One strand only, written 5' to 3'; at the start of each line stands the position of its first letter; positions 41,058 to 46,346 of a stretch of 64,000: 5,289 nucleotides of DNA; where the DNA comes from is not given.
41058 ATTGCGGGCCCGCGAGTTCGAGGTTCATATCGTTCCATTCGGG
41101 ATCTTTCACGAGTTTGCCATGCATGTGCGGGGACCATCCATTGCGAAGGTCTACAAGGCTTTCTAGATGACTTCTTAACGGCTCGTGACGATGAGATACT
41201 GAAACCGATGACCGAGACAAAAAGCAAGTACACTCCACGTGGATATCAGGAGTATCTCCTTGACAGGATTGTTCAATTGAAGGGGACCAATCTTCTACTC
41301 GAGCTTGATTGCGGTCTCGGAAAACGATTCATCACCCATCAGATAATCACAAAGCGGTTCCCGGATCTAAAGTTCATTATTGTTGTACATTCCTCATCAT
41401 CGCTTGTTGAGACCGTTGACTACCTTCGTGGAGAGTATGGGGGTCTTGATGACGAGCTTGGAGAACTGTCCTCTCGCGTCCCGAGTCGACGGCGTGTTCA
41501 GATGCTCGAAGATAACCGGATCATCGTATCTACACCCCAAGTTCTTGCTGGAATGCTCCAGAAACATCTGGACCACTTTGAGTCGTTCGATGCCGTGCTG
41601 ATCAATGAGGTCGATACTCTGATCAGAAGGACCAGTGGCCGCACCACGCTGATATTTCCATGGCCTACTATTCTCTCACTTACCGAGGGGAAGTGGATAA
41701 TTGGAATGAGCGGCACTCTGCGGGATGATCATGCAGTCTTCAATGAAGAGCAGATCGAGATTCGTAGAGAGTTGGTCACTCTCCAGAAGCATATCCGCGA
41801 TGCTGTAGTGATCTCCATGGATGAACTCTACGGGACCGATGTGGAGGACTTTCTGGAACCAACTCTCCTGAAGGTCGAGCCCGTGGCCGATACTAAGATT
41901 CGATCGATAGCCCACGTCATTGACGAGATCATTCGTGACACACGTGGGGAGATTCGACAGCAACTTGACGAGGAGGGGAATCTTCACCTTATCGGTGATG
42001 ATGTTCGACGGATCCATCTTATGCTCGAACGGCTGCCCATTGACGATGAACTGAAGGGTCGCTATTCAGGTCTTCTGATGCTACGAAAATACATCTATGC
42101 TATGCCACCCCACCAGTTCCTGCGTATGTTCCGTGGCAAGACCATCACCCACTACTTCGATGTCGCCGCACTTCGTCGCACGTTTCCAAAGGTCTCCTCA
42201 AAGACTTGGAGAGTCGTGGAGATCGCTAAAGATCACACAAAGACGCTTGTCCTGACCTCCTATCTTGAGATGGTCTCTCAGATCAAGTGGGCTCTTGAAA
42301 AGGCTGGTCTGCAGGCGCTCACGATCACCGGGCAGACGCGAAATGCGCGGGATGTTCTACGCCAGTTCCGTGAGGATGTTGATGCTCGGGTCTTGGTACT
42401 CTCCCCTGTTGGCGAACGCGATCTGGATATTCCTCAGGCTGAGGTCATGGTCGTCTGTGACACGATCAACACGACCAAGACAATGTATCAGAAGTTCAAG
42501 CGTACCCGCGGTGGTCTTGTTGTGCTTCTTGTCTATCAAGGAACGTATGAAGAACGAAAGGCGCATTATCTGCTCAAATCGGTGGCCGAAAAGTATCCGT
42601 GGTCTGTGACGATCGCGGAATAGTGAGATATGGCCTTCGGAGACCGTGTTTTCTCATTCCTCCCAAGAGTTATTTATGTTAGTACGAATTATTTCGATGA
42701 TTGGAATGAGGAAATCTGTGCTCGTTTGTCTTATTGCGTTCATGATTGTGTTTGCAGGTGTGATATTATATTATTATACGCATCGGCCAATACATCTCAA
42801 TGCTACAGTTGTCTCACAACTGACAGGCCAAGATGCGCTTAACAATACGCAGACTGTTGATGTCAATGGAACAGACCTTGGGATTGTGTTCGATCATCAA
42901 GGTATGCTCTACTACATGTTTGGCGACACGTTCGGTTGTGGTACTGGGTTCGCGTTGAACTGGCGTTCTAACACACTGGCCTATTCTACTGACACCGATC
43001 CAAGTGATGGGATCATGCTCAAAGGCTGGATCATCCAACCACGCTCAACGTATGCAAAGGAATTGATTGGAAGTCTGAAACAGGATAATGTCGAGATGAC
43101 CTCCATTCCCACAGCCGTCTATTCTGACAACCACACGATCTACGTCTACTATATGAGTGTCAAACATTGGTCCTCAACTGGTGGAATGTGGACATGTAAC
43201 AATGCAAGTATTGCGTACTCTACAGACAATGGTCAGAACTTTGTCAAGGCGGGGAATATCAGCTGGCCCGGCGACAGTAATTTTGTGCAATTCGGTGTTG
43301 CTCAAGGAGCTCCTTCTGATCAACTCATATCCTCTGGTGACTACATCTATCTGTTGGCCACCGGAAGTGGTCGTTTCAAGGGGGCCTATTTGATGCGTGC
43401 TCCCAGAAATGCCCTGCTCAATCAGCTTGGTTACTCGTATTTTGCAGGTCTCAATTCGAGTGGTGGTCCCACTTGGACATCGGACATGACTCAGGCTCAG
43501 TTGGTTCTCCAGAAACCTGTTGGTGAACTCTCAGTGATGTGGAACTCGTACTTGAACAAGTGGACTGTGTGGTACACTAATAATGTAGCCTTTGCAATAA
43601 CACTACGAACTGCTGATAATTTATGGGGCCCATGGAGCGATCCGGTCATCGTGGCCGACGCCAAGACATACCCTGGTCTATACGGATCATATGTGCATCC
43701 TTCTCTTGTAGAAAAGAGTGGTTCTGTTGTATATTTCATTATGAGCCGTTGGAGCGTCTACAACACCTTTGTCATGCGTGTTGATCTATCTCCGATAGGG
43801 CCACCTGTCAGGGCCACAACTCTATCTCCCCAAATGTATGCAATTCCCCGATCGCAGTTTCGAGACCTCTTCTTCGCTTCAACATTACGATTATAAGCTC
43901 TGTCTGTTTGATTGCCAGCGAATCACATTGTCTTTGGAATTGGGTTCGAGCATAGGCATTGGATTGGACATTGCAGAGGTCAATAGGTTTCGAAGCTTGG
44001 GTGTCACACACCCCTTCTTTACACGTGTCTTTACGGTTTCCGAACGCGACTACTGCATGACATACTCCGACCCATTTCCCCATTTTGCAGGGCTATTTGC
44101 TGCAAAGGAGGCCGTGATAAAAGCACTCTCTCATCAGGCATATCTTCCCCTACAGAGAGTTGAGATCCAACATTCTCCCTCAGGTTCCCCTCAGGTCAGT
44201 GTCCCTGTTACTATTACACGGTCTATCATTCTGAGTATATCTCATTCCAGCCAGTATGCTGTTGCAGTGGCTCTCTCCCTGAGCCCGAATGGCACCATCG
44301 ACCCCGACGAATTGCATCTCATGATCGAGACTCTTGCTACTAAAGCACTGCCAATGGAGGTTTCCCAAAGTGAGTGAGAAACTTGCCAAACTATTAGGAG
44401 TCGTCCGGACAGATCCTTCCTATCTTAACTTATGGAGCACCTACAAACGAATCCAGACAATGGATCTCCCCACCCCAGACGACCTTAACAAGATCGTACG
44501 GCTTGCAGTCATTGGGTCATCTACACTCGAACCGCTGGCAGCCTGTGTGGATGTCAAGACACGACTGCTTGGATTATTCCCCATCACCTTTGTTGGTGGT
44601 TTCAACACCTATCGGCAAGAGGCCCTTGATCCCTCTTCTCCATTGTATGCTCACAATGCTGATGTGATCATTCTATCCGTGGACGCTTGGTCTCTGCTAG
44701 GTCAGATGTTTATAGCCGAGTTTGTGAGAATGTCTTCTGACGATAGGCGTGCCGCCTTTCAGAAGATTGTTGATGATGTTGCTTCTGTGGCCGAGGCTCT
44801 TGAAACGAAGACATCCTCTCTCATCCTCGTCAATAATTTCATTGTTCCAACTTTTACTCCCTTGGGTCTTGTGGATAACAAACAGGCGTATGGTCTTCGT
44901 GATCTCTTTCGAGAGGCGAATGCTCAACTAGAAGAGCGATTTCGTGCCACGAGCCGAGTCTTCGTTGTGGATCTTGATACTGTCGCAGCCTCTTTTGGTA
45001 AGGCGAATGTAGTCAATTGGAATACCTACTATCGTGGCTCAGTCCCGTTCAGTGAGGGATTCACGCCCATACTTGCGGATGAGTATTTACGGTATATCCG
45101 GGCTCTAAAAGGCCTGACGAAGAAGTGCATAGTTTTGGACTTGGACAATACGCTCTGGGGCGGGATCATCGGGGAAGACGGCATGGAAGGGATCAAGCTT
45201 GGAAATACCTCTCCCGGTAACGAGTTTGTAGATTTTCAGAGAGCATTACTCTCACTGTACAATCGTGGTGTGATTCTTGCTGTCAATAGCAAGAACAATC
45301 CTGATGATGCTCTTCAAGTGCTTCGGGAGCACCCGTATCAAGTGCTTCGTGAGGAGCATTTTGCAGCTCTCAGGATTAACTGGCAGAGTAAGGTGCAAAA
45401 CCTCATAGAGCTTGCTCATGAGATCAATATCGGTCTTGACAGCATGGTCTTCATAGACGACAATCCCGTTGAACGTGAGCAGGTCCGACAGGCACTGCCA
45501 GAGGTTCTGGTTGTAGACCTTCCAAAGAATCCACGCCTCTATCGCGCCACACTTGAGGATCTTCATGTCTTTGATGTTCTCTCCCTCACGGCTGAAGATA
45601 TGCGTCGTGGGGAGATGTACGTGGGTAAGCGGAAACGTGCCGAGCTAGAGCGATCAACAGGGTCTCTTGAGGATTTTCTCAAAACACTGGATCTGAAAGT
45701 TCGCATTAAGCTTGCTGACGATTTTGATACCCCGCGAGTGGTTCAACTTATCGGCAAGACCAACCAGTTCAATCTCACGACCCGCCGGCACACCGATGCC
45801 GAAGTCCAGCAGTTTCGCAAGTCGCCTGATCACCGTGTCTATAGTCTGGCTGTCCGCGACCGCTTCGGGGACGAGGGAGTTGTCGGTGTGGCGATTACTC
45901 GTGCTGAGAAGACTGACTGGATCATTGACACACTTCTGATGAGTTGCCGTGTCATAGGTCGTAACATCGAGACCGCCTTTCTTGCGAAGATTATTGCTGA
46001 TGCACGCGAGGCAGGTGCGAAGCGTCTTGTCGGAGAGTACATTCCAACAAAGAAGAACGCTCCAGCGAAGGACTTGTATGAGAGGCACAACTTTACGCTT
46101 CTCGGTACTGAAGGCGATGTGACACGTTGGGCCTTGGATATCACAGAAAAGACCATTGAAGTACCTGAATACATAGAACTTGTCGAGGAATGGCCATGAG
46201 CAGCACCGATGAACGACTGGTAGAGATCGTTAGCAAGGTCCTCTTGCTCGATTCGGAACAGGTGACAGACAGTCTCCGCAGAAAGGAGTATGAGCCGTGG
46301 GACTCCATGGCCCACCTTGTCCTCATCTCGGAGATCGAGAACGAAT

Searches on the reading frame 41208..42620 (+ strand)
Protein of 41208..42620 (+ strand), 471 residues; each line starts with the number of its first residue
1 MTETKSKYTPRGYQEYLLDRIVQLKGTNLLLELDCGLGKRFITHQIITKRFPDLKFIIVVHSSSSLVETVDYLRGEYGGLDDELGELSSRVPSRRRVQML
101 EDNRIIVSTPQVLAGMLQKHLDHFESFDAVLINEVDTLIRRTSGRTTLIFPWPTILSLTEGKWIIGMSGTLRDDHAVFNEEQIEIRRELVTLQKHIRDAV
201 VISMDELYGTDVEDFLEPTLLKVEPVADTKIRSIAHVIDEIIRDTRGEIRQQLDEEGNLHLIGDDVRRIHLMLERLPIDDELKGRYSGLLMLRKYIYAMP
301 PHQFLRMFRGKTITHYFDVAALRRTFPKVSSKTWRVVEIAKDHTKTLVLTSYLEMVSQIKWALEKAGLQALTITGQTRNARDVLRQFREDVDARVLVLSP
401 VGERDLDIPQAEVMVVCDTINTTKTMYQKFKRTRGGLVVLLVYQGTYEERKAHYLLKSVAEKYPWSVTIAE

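Call 48: search_protein_families(library=pfam, proteins=[window:41208-42620:+], max_evalue=0.00001)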
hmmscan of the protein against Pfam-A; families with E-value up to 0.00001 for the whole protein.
window:41208-42620:+ (471 aa): 2 families
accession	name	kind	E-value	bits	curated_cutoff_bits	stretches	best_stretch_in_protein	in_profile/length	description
PF04851.21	ResIII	-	1.9e-09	38.1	22.5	1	8-171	2-162/164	Type III restriction enzyme, res subunit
PF00271.37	Helicase_C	-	1.9e-08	35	23.5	1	340-433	12-106/110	Helicase conserved C-terminal domain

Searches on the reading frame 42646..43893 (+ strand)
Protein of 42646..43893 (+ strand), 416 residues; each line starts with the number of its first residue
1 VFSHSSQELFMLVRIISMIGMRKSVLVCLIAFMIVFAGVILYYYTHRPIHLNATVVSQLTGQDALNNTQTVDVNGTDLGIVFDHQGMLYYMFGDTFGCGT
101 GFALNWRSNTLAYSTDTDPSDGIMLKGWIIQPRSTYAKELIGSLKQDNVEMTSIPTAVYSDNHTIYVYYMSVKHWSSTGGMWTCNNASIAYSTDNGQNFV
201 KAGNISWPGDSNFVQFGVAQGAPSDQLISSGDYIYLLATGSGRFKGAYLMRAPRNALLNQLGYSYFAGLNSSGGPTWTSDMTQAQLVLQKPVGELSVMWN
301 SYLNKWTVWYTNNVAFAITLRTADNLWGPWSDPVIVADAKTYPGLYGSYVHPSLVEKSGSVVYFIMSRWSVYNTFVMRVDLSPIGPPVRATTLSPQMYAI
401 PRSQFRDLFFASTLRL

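Call 48: search_protein_families(library=pfam, proteins=[window:42646-43893:+], max_evalue=0.00001)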
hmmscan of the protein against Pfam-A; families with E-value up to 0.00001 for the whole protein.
window:42646-43893:+ (416 aa): 1 family
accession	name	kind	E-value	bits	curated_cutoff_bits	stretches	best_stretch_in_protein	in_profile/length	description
PF13810.12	DUF4185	-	3e-82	276.7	39.5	1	66-378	4-309/309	Domain of unknown function (DUF4185)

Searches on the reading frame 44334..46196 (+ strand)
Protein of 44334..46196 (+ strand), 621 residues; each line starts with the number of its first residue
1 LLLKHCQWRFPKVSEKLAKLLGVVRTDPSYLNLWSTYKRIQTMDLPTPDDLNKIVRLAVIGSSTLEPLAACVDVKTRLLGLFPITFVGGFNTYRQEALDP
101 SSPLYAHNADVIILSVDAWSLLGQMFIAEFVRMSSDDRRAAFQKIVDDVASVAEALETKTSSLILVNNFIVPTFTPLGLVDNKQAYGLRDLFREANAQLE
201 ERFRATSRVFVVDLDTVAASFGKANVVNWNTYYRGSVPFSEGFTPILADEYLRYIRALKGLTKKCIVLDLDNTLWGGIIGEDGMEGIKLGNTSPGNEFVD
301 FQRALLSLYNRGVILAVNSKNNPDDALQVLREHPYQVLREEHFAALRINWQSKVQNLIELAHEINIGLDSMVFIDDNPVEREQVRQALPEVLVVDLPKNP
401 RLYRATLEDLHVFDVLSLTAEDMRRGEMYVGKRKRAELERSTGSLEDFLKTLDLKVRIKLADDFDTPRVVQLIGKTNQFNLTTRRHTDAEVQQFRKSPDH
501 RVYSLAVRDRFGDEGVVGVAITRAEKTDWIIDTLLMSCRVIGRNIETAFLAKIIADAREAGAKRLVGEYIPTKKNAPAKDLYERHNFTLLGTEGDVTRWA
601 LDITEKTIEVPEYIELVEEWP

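Call 48: search_protein_families(library=pfam, proteins=[window:44334-46196:+], max_evalue=0.00001)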
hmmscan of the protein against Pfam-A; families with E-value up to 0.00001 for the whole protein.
window:44334-46196:+ (621 aa): 1 family
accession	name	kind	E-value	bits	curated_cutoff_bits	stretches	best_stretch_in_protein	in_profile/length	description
PF21211.3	FkbH_N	-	2.3e-09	37.9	27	1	56-251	1-187/192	FkbH, N-terminal domain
